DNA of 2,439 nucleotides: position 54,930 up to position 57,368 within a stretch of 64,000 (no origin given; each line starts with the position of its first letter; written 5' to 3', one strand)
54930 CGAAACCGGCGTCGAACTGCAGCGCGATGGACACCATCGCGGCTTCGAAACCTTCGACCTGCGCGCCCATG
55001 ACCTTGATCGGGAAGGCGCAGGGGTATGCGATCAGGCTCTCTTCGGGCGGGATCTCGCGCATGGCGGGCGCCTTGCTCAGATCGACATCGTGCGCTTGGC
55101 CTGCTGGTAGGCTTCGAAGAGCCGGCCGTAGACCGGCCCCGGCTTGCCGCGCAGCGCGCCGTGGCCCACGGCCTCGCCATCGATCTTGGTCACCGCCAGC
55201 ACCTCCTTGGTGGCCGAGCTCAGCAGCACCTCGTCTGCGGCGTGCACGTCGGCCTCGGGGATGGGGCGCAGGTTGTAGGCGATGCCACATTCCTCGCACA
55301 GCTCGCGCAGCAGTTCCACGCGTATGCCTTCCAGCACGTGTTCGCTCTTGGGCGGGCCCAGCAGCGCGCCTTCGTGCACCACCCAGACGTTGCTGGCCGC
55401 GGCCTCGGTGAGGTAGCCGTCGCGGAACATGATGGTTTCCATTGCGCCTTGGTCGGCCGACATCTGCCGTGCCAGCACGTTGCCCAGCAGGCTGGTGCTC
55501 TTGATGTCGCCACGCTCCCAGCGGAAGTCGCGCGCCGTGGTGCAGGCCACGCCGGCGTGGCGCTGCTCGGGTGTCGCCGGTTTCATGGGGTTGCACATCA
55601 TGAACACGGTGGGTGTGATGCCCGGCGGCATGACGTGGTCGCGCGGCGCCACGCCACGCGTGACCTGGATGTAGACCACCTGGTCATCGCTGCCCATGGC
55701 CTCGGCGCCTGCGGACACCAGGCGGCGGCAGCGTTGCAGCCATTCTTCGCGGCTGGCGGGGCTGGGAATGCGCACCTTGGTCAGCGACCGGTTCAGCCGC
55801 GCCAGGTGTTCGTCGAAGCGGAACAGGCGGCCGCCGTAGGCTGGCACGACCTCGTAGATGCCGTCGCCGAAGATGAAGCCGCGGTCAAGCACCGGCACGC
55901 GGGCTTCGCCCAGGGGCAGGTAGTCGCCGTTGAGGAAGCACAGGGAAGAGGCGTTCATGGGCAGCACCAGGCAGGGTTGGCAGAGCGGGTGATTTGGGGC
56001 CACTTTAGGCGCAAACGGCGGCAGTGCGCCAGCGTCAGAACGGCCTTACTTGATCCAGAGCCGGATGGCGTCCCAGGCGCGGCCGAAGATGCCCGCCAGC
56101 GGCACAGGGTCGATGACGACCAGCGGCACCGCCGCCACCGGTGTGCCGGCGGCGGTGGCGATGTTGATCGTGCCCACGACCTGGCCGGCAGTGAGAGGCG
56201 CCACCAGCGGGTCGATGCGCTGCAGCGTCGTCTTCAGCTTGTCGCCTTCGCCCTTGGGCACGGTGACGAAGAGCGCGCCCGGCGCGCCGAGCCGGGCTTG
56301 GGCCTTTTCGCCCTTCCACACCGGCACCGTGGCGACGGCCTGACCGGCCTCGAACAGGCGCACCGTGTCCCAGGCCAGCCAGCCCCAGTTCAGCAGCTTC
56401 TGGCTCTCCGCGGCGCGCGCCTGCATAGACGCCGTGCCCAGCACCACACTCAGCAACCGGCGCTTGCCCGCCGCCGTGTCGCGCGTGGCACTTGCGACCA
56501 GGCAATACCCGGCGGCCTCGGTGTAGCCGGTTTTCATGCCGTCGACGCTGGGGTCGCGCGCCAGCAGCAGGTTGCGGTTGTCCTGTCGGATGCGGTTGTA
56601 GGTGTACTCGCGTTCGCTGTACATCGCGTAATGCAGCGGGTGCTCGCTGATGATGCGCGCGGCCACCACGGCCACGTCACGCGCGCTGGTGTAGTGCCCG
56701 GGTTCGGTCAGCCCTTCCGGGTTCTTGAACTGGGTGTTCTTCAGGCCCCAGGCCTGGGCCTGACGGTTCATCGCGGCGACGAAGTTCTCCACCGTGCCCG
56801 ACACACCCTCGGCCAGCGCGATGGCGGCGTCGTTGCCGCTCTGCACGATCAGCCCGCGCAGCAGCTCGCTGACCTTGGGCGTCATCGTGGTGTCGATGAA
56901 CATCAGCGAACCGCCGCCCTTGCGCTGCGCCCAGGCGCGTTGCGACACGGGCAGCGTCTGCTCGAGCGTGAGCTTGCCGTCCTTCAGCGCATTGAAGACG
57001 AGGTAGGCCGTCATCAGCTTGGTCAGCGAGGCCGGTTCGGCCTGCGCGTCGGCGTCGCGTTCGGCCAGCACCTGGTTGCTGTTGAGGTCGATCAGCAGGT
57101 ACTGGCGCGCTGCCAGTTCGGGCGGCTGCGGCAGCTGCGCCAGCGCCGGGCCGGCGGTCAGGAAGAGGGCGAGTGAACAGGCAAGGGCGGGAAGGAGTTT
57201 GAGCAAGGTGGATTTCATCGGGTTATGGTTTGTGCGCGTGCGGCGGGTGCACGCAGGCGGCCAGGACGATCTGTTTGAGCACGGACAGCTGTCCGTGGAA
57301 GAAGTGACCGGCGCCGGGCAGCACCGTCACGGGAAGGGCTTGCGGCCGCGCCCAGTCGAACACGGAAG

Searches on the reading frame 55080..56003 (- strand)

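Call 80: search_protein_families(library=pfam, proteins=[window:55080-56003:-], max_evalue=0.00001)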
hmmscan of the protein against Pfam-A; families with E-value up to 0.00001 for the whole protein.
window:55080-56003:- (308 aa): 1 family
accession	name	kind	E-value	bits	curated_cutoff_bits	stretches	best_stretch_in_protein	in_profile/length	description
PF01063.24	Aminotran_4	-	3.5e-45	155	28.5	1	48-274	1-223/223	Amino-transferase class IV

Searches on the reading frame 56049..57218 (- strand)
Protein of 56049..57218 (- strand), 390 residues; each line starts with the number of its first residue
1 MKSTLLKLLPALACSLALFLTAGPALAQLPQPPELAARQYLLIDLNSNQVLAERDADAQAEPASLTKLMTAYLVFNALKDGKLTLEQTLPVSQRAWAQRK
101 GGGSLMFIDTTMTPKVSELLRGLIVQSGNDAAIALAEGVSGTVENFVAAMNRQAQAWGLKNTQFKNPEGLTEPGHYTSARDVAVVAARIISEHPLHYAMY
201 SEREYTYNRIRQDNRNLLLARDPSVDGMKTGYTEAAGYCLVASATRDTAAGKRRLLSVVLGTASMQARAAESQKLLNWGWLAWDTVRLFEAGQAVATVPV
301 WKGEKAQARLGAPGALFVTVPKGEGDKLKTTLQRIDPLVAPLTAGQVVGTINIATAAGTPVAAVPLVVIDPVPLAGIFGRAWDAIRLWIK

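Call 80: search_protein_families(library=pfam, proteins=[window:56049-57218:-], max_evalue=0.00001)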
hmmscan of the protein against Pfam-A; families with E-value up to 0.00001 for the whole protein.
window:56049-57218:- (390 aa): 3 families
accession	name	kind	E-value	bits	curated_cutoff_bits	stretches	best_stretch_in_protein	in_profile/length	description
PF00768.25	Peptidase_S11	-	4.5e-80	269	27.6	1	30-262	5-237/239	D-alanyl-D-alanine carboxypeptidase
PF07943.18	PBP5_C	-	3.3e-19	69.3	21.2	1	283-370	1-87/91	Penicillin-binding protein 5, C-terminal domain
PF13354.11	Beta-lactamase2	-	6.7e-15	55.5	22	1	42-214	4-168/214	Beta-lactamase enzyme family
